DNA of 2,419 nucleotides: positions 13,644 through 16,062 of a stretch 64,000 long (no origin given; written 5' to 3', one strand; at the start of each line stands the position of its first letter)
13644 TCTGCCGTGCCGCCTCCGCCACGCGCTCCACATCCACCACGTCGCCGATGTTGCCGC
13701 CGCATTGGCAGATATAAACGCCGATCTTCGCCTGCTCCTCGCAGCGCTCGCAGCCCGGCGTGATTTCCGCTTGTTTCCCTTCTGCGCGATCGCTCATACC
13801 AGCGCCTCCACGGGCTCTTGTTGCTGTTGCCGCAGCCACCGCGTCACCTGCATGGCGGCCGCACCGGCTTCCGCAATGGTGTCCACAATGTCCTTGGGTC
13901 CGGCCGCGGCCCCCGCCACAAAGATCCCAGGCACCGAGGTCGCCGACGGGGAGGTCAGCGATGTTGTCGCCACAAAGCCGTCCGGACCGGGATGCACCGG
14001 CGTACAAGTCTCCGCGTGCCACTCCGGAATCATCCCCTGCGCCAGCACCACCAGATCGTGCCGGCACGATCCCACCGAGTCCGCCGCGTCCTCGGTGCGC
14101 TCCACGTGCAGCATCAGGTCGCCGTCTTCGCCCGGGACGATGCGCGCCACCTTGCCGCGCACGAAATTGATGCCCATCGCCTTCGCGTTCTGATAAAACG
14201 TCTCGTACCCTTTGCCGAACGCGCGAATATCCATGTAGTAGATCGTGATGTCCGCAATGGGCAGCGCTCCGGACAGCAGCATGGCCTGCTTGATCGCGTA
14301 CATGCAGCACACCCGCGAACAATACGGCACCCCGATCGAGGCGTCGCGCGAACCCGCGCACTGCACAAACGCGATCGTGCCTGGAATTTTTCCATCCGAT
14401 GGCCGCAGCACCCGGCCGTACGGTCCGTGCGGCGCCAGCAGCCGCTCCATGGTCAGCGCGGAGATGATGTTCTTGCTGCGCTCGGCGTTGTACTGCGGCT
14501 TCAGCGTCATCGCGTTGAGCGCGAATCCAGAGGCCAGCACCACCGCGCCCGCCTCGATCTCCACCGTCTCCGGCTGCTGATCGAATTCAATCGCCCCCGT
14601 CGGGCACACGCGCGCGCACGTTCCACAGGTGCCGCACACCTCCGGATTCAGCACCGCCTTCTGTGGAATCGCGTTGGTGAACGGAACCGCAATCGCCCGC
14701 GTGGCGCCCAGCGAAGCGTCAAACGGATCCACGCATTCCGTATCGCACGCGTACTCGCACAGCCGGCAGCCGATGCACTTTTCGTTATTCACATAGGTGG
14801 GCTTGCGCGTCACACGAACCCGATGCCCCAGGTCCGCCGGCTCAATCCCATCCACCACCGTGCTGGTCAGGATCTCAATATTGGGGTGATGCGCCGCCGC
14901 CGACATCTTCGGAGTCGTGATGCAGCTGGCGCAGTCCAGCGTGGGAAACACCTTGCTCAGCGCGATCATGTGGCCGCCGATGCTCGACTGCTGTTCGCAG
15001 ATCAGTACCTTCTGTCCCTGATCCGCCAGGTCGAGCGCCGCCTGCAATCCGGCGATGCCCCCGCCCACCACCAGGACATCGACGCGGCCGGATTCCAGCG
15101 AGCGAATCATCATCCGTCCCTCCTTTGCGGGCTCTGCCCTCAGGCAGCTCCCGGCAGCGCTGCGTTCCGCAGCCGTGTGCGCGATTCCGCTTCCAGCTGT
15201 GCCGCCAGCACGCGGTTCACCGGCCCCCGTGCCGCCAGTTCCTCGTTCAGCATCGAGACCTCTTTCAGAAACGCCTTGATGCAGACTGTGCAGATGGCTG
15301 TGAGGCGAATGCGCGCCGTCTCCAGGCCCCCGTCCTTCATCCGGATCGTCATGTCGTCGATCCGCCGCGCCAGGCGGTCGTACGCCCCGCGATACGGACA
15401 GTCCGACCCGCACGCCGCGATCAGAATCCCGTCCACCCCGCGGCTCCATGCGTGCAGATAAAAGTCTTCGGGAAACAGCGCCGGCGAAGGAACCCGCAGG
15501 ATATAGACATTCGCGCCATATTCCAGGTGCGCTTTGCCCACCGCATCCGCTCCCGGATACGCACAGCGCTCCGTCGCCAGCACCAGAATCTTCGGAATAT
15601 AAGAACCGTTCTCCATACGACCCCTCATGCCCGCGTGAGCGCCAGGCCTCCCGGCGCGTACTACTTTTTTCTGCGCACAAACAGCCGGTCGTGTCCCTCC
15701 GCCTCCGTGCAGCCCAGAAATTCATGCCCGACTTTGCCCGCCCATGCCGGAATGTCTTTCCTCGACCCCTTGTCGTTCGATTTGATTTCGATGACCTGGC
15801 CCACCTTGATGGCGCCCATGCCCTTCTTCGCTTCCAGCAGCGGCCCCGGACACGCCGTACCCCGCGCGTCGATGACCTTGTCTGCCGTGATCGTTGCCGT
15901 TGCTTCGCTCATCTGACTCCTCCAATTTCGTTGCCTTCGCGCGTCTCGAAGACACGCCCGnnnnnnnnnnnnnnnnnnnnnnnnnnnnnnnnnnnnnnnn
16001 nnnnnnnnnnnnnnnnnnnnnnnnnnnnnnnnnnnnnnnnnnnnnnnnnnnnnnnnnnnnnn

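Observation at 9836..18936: TusA/DsrE3 sulfur-relay genes wired to an HdrA/Qmo-type membrane redox module, with no HdrB, AprBA or lipoate-binding protein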

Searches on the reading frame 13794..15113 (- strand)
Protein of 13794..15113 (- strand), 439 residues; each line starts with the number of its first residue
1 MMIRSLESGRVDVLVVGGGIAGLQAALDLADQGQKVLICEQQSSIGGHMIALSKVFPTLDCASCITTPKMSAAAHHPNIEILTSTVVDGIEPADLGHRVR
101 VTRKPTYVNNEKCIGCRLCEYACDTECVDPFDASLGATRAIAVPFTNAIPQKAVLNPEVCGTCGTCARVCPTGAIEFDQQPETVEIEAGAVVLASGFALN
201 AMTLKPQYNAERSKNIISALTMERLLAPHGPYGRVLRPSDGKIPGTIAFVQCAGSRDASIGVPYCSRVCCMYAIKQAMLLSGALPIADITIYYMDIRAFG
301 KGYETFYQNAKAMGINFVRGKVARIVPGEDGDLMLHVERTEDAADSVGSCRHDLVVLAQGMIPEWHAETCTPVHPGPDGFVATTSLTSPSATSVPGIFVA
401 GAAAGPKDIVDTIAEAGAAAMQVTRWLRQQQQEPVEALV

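Call 7: search_protein_families(library=pfam, max_evalue=0.01, proteins=[window:13794-15113:-])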
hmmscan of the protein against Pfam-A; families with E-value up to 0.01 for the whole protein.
window:13794-15113:- (439 aa): 23 families
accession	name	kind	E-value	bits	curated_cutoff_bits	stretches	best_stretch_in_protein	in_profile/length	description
PF07992.20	Pyr_redox_2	-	3.2e-13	50.2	26.1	1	12-416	2-287/291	Pyridine nucleotide-disulphide oxidoreductase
PF01266.30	DAO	-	2.6e-09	37.5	27.9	1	12-47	1-36/353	FAD dependent oxidoreductase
PF12831.13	FAD_oxidored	-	2.9e-09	37.2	27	1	12-49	1-38/416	FAD dependent oxidoreductase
PF00890.30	FAD_binding_2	-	4.5e-09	36.4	20.4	1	12-49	1-38/414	FAD binding domain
PF00037.32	Fer4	-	1.1e-08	34.9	21.1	2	154-176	2-24/24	4Fe-4S binding domain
PF13450.12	NAD_binding_8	-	2.4e-07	31.4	21.9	1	15-49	1-35/68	NAD(P)-binding Rossmann-like domain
PF12838.12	Fer4_7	-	2.9e-07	31.3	27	1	112-174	1-52/52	4Fe-4S dicluster domain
PF13484.11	Fer4_16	-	2.1e-06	28.9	30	1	160-181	2-24/66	4Fe-4S double cluster binding domain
PF01946.23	Thi4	-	4.3e-06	26.6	26.2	1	10-56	17-64/235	Thi4 family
PF13187.11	Fer4_9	-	7.6e-06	26.3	27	1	112-175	1-52/52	4Fe-4S dicluster domain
PF03486.20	HI0933_like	-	2.7e-05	24.2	50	1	12-47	2-37/244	HI0933-like protein Rossmann domain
PF01134.28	GIDA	-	3e-05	23.7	22.1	1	12-43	1-32/391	Glucose inhibited division protein A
PF13237.11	Fer4_10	-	7.8e-05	23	25.5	1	153-186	2-37/53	4Fe-4S dicluster domain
PF12797.12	Fer4_2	-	0.00017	21.8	24.5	1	106-123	3-20/22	4Fe-4S binding domain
PF00070.33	Pyr_redox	-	0.00028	21.8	22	1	13-46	2-35/82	Pyridine nucleotide-disulphide oxidoreductase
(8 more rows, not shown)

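Call 8: search_protein_families(library=ncbifam, max_evalue=0.01, proteins=[window:13794-15113:-])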
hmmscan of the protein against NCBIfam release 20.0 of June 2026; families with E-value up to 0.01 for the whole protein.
window:13794-15113:- (439 aa): 160 families (the best 25 are shown)
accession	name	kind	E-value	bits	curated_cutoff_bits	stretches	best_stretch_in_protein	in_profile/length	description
NF040770.1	hetero_SS_HdrA2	exception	8.1e-133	444.2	1100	1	12-430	141-563/777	CoB-CoM heterodisulfide reductase HdrA2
NF041778.1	hetero_SS_HdrA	equivalog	2e-96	323.6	1400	1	12-428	144-571/771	ferredoxin:CoB-CoM heterodisulfide reductase subunit HdrA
NF041891.1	hdrA_Methbact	equivalog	5.5e-91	305.9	1300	1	12-429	135-558/762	ferredoxin:CoB-CoM heterodisulfide reductase subunit HdrA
TIGR01372.1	soxA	subfamily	3.8e-12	44.8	1164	1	11-90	169-247/996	sarcosine oxidase subunit alpha family protein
NF009410.0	PRK12771.1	subfamily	4.9e-11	41.9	516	1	8-49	137-177/566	NAD(P)-binding protein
TIGR01971.1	NuoI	subfamily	1.5e-09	37.5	113.05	1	105-187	39-110/121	NADH-quinone oxidoreductase, chain I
NF009409.0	PRK12770.1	subfamily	5.5e-09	35.5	343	1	339-433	263-356/360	putative glutamate synthase subunit beta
NF041087.1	bile_acid_BaiCD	equivalog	6.8e-09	34.4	825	1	12-87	382-455/642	bile acid Fe-S flavoenzyme BaiCD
NF005560.0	PRK07233.1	equivalog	1.1e-08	34.4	252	1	13-51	3-41/435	hypothetical protein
NF004789.0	PRK06134.1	subfamily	1.9e-08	33.3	747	1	6-48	8-50/581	FAD-dependent oxidoreductase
NF042909.1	FMH_DH_FwdF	exception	5.9e-08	32.2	375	1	106-179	173-246/336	tungsten-dependent formylmethanofuran dehydrogenase subunit FwdF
TIGR03467.1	HpnE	equivalog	1.2e-07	31.4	283.05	1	13-49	1-37/430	hydroxysqualene dehydroxylase HpnE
NF045637.1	carotdesatCrtDProt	equivalog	1.7e-07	30.2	580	1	13-56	1-44/485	1-hydroxycarotenoid 3,4-desaturase CrtD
NF040763.1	FeFe_hydrog_A6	exception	1.9e-07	29.9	765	1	102-184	136-214/571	NADH-dependent [FeFe] hydrogenase, group A6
NF004542.0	PRK05888.2-3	equivalog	2.2e-07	30.5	248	1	108-184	80-148/203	NADH-quinone oxidoreductase subunit NuoI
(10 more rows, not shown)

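Call 26: search_solved_structures(query=window:13794-15113:-, max_evalue=0.00001)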
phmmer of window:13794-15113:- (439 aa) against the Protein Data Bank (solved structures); distinct sequences matched with E-value up to 0.00001: 12.
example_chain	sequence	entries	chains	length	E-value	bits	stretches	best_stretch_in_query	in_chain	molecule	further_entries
8rvv_A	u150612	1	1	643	4.4e-113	381.5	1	12-423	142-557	H(2):CoB-CoM heterodisulfide,ferredoxin reductase subunit A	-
8rvu_a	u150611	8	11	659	5e-113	381.3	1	12-423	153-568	H(2):CoB-CoM heterodisulfide,ferredoxin reductase subunit A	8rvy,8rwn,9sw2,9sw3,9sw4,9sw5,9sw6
9sfi_A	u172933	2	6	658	2.2e-107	362.7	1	13-429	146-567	CoB--CoM heterodisulfide reductase iron-sulfur subunit A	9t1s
5odc_A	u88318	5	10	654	2.3e-105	356.1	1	13-427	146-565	Heterodisulfide reductase, subunit A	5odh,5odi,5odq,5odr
7bkb_A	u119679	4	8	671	4.3e-84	286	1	13-422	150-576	CoB--CoM heterodisulfide reductase iron-sulfur subunit A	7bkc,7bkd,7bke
6tjr_A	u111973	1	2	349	8.8e-35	123.5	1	184-426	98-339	Fumarate reductase/succinate dehydrogenase flavoprotein domain protein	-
9sw6_H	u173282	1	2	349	6.8e-09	38.2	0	87-180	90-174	Tungsten formylmethanofuran dehydrogenase, subunit F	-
9sfi_T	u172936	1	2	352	1.3e-08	37.3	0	108-179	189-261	4Fe-4S ferredoxin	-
8rja_F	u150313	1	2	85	4.3e-08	35.6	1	110-182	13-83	NAD(P)H-quinone oxidoreductase subunit I, chloroplastic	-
5t5i_F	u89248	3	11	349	6.8e-07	31.7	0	87-182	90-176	Tungsten formylmethanofuran dehydrogenase subunit fwdF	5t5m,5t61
4ntd_A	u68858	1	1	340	6.8e-07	31.7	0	299-421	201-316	Thioredoxin reductase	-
2fug_9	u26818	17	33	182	2.9e-06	29.6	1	97-209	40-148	NADH-quinone oxidoreductase chain 9 | NADH-QUINONE OXIDOREDUCTASE SUBUNIT 9 | NADH-quinone oxidoreductase subunit I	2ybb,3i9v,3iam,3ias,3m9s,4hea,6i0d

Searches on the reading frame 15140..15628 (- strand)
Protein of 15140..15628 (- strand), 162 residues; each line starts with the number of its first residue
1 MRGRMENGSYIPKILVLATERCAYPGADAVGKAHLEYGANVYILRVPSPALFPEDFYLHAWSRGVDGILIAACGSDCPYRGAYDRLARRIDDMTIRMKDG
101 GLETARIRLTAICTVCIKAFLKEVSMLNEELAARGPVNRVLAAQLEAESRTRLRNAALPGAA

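Call 7: search_protein_families(library=pfam, max_evalue=0.01, proteins=[window:15140-15628:-])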
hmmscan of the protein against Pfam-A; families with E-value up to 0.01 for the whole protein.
window:15140-15628:- (162 aa): 1 family
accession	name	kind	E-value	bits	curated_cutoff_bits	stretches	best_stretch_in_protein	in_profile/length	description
PF02662.21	FlpD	-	3.4e-19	69.5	22.3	1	14-132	1-120/123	Methyl-viologen-reducing hydrogenase, delta subunit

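Call 8: search_protein_families(library=ncbifam, max_evalue=0.01, proteins=[window:15140-15628:-])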
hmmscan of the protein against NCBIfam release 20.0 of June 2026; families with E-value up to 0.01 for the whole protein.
window:15140-15628:- (162 aa): 4 families
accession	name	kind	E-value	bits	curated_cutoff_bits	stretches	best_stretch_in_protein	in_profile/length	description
NF040770.1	hetero_SS_HdrA2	exception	5.7e-18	64.4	1100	1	6-136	642-773/777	CoB-CoM heterodisulfide reductase HdrA2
NF045873.1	F420_non_VhuD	exception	5.8e-10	39.4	215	1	13-136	3-127/132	F420-non-reducing hydrogenase iron-sulfur subunit VhuD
NF041891.1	hdrA_Methbact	equivalog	2.4e-08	32.7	1300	1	14-129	646-756/762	ferredoxin:CoB-CoM heterodisulfide reductase subunit HdrA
NF041778.1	hetero_SS_HdrA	equivalog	4.5e-05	21.5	1400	1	13-71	655-713/771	ferredoxin:CoB-CoM heterodisulfide reductase subunit HdrA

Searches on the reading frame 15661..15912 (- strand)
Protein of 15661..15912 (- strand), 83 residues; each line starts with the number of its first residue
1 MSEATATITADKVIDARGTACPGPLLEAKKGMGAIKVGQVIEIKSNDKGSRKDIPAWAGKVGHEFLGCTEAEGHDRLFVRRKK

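Call 7: search_protein_families(library=pfam, max_evalue=0.01, proteins=[window:15661-15912:-])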
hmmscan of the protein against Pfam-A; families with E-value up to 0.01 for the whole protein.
window:15661-15912:- (83 aa): 1 family
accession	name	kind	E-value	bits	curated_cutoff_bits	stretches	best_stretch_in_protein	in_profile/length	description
PF01206.22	TusA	-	3.3e-20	72.1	28.6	1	12-81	1-70/70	Sulfurtransferase TusA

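Call 8: search_protein_families(library=ncbifam, max_evalue=0.01, proteins=[window:15661-15912:-])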
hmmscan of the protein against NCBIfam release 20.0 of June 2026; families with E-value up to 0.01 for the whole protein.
window:15661-15912:- (83 aa): 4 families
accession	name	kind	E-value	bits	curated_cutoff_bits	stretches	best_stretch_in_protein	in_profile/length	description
NF001423.0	PRK00299.1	equivalog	6.5e-10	38.7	78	1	7-82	5-80/82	sulfurtransferase TusA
NF008242.0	PRK11018.1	equivalog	1.2e-06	28.1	79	1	6-76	3-73/78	sulfurtransferase-like selenium metabolism protein YedF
TIGR03527.1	selenium_YedF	equivalog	3.5e-06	27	110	1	14-69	1-56/194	sulfurtransferase-like selenium metabolism protein YedF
NF041048.1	TusA_like_YeeD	exception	1.1e-05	25.1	147.5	1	14-64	4-54/72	thiosulfate utilization sulfurtransferase TsuB/YeeD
